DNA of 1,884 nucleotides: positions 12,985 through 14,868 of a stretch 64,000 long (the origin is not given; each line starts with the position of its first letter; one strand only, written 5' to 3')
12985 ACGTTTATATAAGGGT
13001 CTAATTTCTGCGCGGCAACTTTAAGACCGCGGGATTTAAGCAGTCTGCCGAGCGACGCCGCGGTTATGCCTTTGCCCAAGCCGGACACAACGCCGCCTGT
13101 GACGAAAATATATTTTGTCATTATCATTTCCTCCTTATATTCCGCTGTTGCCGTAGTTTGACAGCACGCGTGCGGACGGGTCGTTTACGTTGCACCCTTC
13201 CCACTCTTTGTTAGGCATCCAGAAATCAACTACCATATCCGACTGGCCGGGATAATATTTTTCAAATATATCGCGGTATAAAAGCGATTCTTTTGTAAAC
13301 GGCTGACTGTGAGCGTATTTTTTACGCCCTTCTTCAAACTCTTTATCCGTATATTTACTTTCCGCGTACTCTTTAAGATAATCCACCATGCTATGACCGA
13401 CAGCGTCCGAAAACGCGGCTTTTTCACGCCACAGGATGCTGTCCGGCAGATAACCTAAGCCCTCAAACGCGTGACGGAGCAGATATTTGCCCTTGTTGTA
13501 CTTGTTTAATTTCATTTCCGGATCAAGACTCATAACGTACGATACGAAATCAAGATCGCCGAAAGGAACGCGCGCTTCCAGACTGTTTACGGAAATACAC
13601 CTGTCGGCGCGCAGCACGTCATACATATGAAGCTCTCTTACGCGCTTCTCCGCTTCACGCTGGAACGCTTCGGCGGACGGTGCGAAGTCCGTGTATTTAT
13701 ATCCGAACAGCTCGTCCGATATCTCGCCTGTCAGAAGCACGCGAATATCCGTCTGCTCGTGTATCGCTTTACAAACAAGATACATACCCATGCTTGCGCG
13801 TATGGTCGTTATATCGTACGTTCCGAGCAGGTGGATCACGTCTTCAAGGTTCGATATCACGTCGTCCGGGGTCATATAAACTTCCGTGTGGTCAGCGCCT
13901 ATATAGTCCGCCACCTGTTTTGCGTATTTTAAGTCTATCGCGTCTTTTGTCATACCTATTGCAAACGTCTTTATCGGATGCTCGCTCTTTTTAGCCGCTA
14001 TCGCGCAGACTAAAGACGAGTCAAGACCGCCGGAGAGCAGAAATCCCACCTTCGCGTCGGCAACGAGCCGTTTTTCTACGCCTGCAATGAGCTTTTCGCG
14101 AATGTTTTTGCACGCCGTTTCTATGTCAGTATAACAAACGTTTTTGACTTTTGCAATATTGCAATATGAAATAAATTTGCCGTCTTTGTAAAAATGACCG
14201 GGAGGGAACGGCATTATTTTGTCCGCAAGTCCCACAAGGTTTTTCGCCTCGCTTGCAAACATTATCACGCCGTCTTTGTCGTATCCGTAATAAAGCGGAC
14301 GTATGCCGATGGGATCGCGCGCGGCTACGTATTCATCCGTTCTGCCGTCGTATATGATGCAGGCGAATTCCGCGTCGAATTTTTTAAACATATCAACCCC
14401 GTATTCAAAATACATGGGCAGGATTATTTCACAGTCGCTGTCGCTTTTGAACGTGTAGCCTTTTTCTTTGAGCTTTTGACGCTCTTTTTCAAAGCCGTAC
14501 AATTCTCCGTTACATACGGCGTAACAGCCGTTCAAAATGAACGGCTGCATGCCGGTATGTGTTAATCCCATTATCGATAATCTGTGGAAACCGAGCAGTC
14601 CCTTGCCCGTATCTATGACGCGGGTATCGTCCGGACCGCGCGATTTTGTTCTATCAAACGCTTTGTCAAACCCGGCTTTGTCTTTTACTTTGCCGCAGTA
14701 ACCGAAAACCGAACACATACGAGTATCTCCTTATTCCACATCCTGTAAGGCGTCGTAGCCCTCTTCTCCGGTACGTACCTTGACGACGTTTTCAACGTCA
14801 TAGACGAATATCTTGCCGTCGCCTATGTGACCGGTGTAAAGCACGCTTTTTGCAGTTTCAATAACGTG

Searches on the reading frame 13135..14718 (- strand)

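Call 6: search_protein_families(library=pfam, proteins=[window:13135-14718:-], max_evalue=0.01)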
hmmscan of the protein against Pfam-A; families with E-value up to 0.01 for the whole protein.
window:13135-14718:- (527 aa): 7 families
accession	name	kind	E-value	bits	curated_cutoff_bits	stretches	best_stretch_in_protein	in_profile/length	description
PF00733.27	Asn_synthase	-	1.2e-73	249.3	21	2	206-343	2-138/354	Asparagine synthase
PF13537.11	GATase_7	-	1.1e-31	109.8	25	1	46-161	3-121/123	Glutamine amidotransferase domain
PF13522.11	GATase_6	-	4.8e-26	91.8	27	1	29-157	1-130/130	Glutamine amidotransferase domain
PF12481.13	DUF3700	-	9.1e-08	32.3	27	1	110-194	125-212/228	Aluminium induced protein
PF02540.23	NAD_synthase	-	0.00037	20.1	21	1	224-363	21-162/242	NAD synthase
PF24167.1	DUF7411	-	0.0022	18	28.7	1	223-291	2-66/194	Family of unknown function (DUF7411)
PF06508.19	QueC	-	0.0023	17.9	22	1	226-283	4-61/210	Queuosine biosynthesis protein QueC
